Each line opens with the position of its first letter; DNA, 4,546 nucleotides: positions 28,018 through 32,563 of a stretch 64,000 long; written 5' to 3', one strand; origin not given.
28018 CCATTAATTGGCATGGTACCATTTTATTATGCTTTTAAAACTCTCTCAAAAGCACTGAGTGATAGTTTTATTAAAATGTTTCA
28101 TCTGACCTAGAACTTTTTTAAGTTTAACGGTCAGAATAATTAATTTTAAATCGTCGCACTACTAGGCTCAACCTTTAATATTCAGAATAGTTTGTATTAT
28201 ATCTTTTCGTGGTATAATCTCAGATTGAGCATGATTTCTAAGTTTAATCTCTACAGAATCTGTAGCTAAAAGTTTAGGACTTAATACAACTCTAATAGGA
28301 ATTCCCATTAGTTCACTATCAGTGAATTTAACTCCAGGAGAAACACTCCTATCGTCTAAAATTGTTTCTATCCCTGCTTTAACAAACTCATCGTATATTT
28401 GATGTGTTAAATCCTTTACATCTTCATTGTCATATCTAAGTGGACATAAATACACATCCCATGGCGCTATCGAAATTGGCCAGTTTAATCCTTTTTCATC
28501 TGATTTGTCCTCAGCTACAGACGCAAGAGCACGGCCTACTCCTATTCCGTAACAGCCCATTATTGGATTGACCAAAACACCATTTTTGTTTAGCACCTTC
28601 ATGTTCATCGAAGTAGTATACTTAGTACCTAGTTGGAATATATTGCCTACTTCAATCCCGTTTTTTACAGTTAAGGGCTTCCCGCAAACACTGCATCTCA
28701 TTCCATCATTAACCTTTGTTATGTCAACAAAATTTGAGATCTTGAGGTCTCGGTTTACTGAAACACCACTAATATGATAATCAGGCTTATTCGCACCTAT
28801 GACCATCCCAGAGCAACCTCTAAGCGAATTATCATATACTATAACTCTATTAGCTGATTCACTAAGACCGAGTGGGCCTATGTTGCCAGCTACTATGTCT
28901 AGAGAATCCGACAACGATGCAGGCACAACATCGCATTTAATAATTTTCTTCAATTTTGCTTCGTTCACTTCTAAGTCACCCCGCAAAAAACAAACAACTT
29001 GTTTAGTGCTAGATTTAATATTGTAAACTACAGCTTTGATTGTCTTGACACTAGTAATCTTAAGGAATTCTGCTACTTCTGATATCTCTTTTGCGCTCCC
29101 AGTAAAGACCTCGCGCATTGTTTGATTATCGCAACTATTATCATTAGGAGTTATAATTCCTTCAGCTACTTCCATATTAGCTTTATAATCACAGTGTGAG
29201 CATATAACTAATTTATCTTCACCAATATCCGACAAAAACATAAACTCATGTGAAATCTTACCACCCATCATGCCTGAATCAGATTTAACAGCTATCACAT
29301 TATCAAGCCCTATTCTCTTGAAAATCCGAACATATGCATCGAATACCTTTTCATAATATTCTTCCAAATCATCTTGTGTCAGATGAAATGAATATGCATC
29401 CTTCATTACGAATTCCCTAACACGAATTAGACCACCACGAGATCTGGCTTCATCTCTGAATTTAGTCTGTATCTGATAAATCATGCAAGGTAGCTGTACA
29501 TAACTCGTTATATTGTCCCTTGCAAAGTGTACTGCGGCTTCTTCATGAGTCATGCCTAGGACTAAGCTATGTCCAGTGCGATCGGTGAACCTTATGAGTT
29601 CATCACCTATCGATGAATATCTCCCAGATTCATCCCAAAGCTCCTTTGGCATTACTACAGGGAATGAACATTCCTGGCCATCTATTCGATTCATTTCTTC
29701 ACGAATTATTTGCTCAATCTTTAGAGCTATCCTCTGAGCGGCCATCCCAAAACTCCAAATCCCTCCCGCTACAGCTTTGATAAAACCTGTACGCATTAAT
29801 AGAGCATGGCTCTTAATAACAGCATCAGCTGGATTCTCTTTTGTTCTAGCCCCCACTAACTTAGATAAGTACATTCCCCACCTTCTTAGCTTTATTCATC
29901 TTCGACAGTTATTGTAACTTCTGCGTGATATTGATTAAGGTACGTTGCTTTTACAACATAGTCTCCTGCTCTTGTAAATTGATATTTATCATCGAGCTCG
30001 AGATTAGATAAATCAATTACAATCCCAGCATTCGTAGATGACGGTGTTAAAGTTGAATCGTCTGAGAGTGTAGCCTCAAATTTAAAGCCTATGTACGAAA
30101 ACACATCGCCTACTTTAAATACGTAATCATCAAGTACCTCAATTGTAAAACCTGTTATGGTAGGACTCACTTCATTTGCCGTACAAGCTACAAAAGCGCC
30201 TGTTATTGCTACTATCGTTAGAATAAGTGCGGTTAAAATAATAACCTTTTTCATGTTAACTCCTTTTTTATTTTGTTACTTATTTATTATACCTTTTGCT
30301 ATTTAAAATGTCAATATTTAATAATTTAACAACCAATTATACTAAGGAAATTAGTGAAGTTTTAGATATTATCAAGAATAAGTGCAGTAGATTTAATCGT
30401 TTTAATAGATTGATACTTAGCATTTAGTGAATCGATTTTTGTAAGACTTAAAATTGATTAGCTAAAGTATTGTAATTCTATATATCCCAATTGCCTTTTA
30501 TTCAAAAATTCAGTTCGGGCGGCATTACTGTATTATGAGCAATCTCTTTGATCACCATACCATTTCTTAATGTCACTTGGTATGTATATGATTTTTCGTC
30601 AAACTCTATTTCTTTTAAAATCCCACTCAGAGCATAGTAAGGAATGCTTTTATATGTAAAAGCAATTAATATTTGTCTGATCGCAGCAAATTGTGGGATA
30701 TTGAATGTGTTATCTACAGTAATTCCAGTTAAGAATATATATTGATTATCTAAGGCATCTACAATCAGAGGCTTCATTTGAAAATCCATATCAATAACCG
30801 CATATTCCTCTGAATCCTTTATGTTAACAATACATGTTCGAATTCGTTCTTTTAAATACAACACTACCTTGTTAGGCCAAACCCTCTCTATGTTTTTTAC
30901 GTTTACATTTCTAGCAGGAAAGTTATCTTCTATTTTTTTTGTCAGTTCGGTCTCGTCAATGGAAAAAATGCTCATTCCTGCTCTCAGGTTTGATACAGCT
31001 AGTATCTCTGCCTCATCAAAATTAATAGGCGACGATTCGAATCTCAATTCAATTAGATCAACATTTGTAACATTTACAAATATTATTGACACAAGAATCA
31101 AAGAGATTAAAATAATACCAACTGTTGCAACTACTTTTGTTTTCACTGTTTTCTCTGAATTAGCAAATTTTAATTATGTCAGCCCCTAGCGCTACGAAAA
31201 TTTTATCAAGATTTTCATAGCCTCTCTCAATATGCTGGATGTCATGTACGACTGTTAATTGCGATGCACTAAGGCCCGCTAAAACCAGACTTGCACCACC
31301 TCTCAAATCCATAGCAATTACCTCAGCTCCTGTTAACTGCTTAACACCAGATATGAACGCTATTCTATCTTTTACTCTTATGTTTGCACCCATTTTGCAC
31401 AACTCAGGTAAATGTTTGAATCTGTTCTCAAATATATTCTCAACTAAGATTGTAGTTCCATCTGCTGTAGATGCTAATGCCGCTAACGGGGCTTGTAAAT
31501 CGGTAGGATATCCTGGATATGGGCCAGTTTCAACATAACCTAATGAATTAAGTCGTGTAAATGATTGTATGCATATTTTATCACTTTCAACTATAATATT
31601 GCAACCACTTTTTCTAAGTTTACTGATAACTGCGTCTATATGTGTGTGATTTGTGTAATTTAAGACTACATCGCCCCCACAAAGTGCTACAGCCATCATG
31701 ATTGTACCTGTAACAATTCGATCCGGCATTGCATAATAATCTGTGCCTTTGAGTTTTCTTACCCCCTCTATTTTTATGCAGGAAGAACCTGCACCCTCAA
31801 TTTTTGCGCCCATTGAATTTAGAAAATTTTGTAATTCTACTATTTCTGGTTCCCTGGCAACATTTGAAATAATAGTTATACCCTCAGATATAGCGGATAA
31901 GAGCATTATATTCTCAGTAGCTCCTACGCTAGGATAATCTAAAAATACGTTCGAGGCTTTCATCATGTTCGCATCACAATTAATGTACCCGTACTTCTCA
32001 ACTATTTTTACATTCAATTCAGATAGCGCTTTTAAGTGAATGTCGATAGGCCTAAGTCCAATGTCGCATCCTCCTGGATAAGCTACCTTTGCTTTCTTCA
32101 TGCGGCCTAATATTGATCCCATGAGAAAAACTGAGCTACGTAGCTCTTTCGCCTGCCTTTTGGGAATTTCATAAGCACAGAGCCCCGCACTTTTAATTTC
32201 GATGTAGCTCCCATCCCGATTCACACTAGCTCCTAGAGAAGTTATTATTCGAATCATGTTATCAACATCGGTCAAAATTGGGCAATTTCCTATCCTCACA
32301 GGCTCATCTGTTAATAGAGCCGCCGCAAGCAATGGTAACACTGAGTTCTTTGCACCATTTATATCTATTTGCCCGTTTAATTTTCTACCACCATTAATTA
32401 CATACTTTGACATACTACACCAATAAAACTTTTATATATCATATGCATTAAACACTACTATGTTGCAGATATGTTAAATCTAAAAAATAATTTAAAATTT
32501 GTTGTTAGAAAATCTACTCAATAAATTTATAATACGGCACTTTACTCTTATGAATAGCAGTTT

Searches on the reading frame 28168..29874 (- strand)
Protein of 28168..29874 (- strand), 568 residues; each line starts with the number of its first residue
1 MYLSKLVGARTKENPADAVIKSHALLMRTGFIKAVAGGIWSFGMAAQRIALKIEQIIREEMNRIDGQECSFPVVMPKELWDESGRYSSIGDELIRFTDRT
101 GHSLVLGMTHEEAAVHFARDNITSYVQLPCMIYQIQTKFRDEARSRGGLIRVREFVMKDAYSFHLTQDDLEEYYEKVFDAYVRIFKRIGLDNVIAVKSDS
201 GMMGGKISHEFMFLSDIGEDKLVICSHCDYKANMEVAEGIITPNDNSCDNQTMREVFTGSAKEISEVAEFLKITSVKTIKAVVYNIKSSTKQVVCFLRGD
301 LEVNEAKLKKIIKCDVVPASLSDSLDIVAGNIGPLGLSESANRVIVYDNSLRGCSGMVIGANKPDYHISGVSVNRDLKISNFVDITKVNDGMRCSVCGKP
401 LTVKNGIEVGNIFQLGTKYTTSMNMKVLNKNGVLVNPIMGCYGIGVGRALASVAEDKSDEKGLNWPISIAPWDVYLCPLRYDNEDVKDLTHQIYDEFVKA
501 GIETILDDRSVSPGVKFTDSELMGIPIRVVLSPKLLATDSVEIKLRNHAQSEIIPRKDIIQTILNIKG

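Call 64: search_protein_families(library=pfam, proteins=[window:28168-29874:-], max_evalue=0.00001)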
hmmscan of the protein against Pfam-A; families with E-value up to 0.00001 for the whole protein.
window:28168-29874:- (568 aa): 3 families
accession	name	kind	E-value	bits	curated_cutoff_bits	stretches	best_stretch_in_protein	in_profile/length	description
PF00587.30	tRNA-synt_2b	-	3.7e-30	105.7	29.3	1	96-455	3-177/179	tRNA synthetase class II core domain (G, H, P, S and T)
PF04073.20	tRNA_edit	-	2.9e-14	53.6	25.5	1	260-371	3-116/123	Aminoacyl-tRNA editing domain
PF03129.25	HGTP_anticodon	-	2.9e-14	53.4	21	1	473-565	1-93/94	Anticodon binding domain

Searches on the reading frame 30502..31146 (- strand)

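Call 27: search_protein_families(library=pfam, proteins=[window:30502-31146:-], max_evalue=0.01)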
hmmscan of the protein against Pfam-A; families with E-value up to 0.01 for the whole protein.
window:30502-31146:- (214 aa): 1 family
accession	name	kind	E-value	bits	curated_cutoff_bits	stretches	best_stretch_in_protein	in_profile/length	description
PF08478.15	POTRA_1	-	1.1e-06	29.3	23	1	43-101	14-69/69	POTRA domain, FtsQ-type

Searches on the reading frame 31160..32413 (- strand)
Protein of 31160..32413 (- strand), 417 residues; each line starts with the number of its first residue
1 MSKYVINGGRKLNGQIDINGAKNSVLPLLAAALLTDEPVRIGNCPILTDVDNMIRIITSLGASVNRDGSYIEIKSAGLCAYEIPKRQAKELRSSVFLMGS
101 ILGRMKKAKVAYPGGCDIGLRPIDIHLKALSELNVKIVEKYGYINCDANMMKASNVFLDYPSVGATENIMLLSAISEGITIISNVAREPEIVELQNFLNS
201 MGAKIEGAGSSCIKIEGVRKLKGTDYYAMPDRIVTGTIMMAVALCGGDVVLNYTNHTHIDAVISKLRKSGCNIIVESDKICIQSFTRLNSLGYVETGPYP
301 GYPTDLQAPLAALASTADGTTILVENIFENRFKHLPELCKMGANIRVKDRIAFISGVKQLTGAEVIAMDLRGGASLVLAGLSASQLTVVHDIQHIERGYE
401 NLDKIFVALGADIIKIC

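Call 64: search_protein_families(library=pfam, proteins=[window:31160-32413:-], max_evalue=0.00001)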
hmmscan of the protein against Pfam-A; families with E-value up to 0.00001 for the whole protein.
window:31160-32413:- (417 aa): 1 family
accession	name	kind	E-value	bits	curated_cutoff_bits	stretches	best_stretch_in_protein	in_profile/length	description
PF00275.25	EPSP_synthase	-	1.5e-87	294.4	22.8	1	7-402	2-413/417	EPSP synthase (3-phosphoshikimate 1-carboxyvinyltransferase)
